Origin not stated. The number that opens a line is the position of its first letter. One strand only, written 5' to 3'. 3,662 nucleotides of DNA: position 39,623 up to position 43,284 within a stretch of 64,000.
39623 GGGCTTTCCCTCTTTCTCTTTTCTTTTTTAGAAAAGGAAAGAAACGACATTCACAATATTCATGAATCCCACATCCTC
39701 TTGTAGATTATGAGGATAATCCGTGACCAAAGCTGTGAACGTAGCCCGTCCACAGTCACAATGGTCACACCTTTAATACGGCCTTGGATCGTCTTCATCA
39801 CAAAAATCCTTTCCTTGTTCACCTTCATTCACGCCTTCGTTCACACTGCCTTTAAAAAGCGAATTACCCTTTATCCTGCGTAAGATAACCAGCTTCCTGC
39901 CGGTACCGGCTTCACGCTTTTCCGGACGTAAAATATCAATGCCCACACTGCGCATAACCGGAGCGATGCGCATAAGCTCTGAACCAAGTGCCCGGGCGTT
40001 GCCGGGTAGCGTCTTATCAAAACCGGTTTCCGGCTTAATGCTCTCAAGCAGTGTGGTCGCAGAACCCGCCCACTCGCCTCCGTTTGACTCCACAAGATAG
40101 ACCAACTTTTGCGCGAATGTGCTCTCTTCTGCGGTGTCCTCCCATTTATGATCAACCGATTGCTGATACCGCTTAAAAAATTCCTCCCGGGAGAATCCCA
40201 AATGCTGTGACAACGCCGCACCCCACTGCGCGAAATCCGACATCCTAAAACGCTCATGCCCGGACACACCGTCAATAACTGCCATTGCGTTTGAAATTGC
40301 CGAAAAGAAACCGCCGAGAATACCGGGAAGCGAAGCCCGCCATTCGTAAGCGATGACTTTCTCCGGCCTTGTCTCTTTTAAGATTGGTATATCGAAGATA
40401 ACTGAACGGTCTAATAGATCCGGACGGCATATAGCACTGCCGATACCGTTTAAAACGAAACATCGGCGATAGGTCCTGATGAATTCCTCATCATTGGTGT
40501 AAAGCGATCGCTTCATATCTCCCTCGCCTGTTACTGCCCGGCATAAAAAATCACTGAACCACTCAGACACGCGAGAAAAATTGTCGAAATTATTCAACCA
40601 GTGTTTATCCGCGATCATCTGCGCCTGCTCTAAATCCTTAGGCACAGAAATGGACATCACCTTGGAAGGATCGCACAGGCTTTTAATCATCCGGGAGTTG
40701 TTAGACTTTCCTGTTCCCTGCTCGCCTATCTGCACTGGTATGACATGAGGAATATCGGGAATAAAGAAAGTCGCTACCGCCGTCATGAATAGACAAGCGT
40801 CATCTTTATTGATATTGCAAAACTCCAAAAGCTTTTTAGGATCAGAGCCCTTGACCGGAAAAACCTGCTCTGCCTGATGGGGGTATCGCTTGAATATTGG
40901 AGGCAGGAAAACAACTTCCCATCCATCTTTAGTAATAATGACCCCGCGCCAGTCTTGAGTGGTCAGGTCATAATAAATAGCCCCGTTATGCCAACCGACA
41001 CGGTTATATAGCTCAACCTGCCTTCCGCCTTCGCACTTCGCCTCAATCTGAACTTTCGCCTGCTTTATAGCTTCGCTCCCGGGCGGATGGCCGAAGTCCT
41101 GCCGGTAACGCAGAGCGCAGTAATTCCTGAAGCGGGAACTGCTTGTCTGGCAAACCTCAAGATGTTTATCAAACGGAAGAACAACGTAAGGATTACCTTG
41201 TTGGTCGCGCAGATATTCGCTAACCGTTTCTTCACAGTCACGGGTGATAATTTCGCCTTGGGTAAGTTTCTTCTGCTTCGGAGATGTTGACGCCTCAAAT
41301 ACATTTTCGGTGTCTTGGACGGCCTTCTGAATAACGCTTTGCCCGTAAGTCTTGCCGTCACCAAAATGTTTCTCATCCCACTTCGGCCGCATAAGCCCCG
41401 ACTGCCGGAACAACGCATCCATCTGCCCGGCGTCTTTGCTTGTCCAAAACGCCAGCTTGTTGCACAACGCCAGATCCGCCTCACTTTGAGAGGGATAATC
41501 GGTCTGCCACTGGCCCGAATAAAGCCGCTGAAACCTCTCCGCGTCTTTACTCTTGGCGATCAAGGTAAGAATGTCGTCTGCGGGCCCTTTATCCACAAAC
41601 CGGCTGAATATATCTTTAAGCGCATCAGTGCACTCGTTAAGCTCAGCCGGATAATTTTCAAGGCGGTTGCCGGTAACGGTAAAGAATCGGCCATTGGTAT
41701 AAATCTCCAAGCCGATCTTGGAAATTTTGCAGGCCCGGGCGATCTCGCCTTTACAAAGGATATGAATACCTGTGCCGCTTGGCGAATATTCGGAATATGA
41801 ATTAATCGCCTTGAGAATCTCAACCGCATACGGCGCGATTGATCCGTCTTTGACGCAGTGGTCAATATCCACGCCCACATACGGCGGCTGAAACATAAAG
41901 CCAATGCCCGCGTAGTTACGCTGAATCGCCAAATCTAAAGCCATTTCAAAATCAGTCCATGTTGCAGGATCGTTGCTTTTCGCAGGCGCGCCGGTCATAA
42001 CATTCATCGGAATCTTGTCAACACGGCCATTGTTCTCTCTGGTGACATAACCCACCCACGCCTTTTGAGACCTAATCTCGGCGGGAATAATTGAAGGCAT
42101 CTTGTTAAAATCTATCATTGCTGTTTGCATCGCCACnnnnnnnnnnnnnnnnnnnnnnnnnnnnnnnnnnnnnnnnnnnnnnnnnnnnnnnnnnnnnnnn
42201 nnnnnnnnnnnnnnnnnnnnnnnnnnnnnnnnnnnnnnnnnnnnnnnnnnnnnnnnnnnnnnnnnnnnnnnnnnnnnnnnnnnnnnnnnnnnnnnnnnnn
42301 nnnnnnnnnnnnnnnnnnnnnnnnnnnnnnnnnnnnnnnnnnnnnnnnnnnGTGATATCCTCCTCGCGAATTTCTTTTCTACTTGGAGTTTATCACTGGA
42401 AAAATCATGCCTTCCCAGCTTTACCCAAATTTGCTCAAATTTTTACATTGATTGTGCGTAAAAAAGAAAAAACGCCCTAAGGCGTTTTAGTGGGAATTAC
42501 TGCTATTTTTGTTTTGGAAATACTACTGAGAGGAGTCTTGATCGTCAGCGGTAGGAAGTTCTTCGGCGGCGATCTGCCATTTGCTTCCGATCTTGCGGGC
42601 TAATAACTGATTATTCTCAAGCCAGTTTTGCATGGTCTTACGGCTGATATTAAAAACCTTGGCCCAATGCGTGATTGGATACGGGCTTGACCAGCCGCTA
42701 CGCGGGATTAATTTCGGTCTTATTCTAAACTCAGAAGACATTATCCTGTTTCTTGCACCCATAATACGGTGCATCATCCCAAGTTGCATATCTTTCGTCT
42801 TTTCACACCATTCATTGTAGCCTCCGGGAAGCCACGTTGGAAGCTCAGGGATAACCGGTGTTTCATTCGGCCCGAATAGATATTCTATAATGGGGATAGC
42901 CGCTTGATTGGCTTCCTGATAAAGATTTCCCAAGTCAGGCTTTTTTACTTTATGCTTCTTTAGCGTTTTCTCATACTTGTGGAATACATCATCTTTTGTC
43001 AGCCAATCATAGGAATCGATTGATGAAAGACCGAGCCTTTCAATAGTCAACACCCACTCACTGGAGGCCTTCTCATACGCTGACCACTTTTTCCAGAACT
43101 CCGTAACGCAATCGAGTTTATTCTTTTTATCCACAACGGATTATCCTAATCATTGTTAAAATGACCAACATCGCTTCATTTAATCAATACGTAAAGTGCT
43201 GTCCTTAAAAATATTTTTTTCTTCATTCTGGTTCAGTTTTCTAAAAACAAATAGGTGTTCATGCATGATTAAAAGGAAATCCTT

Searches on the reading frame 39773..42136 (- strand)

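Call 13: search_protein_families(library=pfam, proteins=[window:39773-42136:-], max_evalue=0.001)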
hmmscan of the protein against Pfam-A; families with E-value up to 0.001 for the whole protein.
window:39773-42136:- (787 aa): 1 family
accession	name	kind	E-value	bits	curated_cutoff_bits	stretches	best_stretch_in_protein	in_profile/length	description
PF22763.1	NrS1-1_pol-like_HBD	-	1.2e-30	105.6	27.9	1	217-281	1-63/64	NrS-1 polymerase HBD domain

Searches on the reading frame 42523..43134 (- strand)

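Call 13: search_protein_families(library=pfam, proteins=[window:42523-43134:-], max_evalue=0.001)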
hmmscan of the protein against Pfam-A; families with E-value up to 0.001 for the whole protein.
window:42523-43134:- (203 aa): 1 family
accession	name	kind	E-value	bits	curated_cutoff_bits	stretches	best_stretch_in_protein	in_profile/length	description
PF12728.13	HTH_17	-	2e-05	25.2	27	1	158-193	8-43/51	Helix-turn-helix domain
